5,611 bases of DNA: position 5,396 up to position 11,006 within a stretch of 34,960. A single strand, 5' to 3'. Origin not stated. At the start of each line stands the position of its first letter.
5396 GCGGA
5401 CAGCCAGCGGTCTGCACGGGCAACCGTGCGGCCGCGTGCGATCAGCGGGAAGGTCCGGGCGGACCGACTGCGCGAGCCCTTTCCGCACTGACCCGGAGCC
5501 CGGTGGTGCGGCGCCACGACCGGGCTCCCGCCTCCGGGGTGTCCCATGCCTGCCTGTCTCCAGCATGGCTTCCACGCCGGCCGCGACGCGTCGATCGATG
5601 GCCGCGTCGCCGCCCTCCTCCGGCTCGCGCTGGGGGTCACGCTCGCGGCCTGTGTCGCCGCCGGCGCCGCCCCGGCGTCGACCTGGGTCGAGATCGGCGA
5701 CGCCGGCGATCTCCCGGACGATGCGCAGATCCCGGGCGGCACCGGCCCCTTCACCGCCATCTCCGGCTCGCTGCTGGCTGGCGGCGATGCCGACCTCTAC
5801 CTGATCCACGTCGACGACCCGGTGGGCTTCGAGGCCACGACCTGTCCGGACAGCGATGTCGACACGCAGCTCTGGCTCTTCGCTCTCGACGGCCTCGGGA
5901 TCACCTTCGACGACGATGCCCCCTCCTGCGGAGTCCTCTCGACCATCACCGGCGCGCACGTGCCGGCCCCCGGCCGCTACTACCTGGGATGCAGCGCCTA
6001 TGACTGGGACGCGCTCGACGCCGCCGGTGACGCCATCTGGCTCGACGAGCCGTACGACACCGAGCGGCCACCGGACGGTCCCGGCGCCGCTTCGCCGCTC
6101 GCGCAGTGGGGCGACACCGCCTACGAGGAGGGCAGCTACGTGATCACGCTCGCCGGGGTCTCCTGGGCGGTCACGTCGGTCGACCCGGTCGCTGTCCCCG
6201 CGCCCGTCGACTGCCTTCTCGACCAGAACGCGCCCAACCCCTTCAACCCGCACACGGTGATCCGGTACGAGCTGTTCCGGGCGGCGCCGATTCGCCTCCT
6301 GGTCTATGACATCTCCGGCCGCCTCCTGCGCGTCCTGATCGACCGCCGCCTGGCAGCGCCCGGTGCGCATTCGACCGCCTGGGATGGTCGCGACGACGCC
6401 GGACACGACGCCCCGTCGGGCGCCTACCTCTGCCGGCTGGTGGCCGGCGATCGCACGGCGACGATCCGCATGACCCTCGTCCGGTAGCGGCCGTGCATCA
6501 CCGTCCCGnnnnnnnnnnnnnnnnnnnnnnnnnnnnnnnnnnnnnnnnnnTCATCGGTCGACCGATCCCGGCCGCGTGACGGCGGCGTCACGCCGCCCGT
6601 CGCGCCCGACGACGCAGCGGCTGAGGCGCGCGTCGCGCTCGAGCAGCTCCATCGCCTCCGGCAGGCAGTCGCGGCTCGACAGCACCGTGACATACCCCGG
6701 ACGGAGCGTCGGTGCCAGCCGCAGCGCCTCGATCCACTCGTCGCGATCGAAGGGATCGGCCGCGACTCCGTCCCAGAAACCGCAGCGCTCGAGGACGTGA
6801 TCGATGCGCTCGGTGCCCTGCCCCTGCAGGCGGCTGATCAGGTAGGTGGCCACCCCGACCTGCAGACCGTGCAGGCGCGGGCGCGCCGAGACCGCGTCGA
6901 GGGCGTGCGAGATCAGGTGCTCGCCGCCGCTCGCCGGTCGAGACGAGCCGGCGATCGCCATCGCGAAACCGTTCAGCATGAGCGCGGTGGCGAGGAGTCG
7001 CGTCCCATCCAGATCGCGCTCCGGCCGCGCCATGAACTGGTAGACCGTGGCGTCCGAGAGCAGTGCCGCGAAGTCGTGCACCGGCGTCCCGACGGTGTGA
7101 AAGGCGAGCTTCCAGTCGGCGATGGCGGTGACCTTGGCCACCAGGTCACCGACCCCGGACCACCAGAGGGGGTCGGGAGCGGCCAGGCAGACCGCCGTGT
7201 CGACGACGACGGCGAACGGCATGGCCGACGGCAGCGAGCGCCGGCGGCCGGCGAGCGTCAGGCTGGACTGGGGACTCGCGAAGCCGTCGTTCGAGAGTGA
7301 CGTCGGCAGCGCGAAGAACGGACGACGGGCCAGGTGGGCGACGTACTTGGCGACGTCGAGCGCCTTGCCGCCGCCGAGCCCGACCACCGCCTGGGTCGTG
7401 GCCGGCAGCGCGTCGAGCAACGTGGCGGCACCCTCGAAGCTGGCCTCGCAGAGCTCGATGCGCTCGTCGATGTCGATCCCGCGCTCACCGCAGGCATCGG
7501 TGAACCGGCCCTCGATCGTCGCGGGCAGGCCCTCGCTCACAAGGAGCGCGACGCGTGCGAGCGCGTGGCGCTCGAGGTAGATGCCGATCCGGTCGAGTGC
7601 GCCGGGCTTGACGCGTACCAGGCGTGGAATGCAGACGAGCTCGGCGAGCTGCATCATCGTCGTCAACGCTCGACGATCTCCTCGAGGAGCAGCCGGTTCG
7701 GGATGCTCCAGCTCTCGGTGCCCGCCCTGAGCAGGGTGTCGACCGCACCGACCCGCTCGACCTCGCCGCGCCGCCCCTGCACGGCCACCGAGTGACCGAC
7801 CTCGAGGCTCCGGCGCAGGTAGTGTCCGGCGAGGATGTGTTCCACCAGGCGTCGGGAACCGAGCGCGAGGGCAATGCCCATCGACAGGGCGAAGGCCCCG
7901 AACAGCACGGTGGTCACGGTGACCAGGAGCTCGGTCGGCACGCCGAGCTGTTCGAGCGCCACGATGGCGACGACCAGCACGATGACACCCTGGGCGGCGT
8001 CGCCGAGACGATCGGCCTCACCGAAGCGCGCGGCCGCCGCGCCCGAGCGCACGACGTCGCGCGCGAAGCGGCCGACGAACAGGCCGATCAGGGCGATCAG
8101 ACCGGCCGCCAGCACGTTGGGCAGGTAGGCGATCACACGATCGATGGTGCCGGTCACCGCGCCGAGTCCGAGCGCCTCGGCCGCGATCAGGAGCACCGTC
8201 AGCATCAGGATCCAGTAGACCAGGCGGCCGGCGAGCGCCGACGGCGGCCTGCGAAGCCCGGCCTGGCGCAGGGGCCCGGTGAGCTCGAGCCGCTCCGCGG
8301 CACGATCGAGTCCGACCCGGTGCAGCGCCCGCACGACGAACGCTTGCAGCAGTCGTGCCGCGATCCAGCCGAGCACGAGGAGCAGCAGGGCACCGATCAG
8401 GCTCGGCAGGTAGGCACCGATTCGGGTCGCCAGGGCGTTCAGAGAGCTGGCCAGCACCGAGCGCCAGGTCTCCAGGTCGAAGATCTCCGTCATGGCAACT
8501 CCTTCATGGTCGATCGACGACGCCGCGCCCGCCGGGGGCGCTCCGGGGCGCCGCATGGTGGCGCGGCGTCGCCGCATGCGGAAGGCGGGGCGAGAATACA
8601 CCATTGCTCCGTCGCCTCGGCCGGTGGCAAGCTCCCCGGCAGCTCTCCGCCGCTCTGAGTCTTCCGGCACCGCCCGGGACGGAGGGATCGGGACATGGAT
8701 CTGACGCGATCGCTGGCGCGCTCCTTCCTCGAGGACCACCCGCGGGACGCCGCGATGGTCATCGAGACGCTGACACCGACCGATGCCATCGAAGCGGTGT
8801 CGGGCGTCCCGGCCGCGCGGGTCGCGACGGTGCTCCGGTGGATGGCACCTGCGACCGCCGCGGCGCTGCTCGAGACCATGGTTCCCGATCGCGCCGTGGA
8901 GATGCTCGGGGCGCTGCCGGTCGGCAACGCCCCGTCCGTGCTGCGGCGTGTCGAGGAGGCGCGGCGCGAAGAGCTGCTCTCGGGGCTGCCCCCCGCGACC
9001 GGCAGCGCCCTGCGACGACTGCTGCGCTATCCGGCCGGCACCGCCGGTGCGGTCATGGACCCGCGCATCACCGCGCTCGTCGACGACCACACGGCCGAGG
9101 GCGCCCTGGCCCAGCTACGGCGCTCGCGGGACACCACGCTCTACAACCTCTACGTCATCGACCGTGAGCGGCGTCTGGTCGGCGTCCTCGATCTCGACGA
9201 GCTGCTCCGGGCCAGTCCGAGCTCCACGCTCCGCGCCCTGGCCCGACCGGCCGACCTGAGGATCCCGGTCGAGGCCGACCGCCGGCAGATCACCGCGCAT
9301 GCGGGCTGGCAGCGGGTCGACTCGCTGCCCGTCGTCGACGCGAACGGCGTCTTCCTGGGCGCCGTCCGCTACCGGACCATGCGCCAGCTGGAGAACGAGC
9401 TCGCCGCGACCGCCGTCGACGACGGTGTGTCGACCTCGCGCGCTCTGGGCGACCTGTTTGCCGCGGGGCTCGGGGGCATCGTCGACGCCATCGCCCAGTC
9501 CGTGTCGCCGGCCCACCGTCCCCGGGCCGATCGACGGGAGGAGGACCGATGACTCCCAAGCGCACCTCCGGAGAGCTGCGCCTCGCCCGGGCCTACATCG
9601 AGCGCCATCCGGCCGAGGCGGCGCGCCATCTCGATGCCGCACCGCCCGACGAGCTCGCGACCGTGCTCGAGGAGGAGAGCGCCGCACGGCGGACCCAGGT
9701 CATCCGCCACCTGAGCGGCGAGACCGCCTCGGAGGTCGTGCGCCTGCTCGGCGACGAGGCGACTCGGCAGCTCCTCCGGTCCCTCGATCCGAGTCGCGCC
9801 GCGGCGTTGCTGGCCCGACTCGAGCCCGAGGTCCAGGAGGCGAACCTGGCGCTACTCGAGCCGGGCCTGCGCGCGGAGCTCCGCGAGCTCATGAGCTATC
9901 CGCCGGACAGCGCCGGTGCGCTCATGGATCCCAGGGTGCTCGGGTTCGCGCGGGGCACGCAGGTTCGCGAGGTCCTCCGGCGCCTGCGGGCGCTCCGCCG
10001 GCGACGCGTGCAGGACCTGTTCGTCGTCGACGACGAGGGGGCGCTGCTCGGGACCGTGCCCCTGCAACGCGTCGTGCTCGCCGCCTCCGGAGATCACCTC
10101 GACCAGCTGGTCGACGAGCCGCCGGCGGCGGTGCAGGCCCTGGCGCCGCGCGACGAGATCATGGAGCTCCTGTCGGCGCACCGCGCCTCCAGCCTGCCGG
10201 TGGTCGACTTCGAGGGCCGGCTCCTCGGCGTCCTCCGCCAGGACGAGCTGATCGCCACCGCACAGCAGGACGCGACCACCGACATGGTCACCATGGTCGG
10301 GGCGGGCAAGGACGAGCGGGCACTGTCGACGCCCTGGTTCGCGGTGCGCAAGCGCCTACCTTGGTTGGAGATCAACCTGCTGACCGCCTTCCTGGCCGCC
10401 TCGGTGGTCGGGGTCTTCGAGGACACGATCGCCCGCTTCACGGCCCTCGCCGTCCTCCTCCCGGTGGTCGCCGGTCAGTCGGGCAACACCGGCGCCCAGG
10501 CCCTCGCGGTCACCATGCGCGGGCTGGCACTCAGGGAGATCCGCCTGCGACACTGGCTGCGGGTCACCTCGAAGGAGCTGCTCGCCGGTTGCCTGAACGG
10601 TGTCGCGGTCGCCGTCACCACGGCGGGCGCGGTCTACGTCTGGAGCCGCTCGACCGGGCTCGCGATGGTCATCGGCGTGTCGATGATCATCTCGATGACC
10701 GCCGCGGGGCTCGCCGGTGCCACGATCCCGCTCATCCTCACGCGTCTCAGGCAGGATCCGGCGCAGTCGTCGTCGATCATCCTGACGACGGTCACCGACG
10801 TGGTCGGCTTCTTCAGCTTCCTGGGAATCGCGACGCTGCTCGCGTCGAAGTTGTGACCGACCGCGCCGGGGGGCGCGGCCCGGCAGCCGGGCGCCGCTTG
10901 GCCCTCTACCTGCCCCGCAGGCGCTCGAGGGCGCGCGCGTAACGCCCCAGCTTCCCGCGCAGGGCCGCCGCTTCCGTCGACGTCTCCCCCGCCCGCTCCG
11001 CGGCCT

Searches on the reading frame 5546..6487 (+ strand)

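Call 30: search_protein_families(library=pfam, proteins=[window:5546-6487:+], max_evalue=0.0001)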
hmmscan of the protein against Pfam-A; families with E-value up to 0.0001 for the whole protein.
window:5546-6487:+ (313 aa): 1 family
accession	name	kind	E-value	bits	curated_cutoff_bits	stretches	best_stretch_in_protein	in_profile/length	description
PF13860.13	FlgD_ig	-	4.1e-07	30.3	27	1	249-300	25-75/79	FlgD Ig-like domain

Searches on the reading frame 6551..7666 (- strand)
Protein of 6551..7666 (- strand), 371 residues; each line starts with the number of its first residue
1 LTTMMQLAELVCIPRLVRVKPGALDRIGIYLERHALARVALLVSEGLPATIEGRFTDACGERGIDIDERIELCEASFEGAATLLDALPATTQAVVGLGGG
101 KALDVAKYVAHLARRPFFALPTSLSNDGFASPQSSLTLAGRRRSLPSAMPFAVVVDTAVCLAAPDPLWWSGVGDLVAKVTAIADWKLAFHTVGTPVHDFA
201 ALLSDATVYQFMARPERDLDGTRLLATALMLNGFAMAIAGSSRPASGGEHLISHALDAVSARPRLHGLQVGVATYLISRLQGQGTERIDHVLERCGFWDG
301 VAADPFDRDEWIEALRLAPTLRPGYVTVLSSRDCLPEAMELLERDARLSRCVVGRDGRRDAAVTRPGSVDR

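Call 30: search_protein_families(library=pfam, proteins=[window:6551-7666:-], max_evalue=0.0001)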
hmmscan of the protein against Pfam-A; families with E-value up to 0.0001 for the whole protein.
window:6551-7666:- (371 aa): 2 families
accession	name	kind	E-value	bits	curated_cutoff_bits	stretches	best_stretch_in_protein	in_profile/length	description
PF13685.12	Fe-ADH_2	-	1.5e-38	132.6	28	1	19-164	2-149/149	Iron-containing alcohol dehydrogenase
PF00465.25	Fe-ADH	-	4.3e-11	43.1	31.3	1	14-156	1-167/168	Iron-containing alcohol dehydrogenase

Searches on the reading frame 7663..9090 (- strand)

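Call 30: search_protein_families(library=pfam, proteins=[window:7663-9090:-], max_evalue=0.0001)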
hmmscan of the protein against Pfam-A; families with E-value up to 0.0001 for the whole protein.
window:7663-9090:- (475 aa): 1 family
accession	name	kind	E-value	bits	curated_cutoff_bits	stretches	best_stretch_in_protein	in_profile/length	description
PF05552.17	MS_channel_1st_1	-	3.4e-24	84.9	22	2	216-263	2-49/50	Mechanosensitive ion channel, conserved TM helix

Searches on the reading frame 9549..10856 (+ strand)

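Call 29: search_protein_families(library=pfam, proteins=[window:9549-10856:+], max_evalue=0.0001)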
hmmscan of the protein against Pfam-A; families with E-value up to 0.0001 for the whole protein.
window:9549-10856:+ (435 aa): 3 families
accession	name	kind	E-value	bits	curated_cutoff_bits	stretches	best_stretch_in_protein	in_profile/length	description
PF01769.21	MgtE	-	8.9e-32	110.4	27.6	1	304-427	1-125/125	Divalent cation transporter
PF03448.22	MgtE_N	-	3.4e-15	56.9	25.9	1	20-120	2-102/102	MgtE intracellular N domain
PF00571.33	CBS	-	6.7e-12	46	24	1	187-235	4-52/57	CBS domain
